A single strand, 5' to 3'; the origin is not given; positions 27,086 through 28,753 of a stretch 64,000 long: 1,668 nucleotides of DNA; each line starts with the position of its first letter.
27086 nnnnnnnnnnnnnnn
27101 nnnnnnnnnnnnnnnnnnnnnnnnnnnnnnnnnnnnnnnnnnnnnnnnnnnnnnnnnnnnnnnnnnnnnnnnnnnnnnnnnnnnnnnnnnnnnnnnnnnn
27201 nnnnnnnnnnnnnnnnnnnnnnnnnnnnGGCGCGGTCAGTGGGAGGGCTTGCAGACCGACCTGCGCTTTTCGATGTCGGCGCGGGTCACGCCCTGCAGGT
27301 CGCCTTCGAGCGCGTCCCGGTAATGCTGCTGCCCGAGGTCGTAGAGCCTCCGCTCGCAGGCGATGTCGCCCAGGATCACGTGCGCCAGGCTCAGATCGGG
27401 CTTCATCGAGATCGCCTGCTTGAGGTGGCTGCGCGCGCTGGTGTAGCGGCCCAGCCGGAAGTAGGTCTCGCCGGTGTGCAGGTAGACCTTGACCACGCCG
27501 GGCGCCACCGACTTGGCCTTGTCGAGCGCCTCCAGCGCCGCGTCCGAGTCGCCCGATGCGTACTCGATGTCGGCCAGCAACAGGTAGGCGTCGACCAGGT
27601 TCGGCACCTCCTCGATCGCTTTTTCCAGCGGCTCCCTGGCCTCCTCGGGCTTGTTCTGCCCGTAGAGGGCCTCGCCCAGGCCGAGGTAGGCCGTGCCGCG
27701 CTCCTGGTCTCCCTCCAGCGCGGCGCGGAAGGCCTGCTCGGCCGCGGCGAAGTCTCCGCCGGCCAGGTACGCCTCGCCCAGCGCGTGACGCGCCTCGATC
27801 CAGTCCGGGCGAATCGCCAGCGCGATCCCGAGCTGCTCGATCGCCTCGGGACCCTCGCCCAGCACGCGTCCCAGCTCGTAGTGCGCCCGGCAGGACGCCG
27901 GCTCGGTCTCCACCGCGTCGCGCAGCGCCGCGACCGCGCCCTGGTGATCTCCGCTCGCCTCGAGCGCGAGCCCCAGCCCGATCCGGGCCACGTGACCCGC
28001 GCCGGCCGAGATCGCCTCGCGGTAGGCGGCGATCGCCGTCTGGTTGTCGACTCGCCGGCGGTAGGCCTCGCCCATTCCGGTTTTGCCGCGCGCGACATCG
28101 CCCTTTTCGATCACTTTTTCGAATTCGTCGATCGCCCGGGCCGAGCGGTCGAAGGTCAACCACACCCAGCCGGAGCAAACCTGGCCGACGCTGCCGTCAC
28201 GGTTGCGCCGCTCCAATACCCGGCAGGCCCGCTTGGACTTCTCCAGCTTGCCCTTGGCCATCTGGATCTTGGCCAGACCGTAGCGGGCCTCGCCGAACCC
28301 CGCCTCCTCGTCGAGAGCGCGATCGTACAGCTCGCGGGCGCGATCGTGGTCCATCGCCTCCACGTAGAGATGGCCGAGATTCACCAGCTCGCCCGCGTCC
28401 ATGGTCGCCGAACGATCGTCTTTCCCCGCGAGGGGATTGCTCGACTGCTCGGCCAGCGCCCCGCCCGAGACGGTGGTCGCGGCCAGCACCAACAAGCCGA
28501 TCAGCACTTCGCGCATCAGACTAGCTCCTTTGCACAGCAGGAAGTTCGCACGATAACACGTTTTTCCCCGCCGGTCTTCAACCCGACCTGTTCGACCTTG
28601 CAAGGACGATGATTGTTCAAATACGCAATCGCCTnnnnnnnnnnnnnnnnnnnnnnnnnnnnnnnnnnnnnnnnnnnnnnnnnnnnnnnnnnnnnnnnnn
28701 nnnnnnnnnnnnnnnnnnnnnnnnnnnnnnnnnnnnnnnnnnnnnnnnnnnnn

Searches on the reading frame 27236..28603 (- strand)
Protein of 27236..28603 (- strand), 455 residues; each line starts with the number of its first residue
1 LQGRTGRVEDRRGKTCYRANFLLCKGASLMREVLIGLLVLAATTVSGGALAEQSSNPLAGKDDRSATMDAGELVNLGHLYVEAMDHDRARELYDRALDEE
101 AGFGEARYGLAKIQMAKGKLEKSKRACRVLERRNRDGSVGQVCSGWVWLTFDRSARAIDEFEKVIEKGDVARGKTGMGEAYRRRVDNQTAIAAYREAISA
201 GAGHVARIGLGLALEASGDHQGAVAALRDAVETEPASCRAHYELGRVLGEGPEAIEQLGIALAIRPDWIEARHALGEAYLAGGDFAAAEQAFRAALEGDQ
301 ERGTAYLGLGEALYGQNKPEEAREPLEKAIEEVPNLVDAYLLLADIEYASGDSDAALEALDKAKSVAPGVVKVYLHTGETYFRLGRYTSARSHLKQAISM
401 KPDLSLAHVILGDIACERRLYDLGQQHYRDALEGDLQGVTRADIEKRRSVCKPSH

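Call 76: search_protein_families(library=pfam, max_evalue=0.01, proteins=[window:27236-28603:-])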
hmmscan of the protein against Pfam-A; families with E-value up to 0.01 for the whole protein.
window:27236-28603:- (455 aa): 27 families (the best 25 are shown)
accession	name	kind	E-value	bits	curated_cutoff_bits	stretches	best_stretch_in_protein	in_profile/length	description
PF13432.12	TPR_16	-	3.2e-33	114.2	32.7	5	274-335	2-63/65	Tetratricopeptide repeat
PF13181.12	TPR_8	-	1.8e-28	96.6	25.7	1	372-403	2-33/34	Tetratricopeptide repeat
PF14559.12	TPR_19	-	2.6e-28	98.6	25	4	82-136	3-57/68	Tetratricopeptide repeat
PF07719.23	TPR_2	-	4.2e-28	95.5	27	2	372-403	2-33/34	Tetratricopeptide repeat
PF00515.34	TPR_1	-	1.1e-26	92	27.8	2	305-335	3-33/34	Tetratricopeptide repeat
PF13424.12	TPR_12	-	4.8e-25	88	30.1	3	339-401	5-75/77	Tetratricopeptide repeat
PF13428.12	TPR_14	-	2.1e-24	83.9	23.5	5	305-346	3-44/44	Tetratricopeptide repeat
PF13414.12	TPR_11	-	9.6e-24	83.2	26.8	5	249-281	8-40/42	TPR repeat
PF13174.12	TPR_6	-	4e-21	74.6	26.3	1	305-335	2-32/33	Tetratricopeptide repeat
PF13431.12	TPR_17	-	4.5e-18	64.4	24.4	0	327-358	3-34/34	Tetratricopeptide repeat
PF13374.12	TPR_10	-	2.8e-13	49.9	27.5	0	304-331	3-30/42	Tetratricopeptide repeat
PF07721.20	TPR_4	-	9.9e-13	47.8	27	0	270-293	2-25/26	Tetratricopeptide repeat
PF23914.1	TPR_CcmH_CycH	-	6.5e-11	42.8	42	1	268-366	49-150/158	Cytochrome c-type biogenesis protein H TPR domain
PF12895.13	ANAPC3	-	1.1e-10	42.1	27.2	1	327-396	13-81/82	Anaphase-promoting complex, cyclosome, subunit 3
PF17874.7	TPR_MalT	-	1.4e-10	41.4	45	1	274-367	85-191/336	MalT-like TPR region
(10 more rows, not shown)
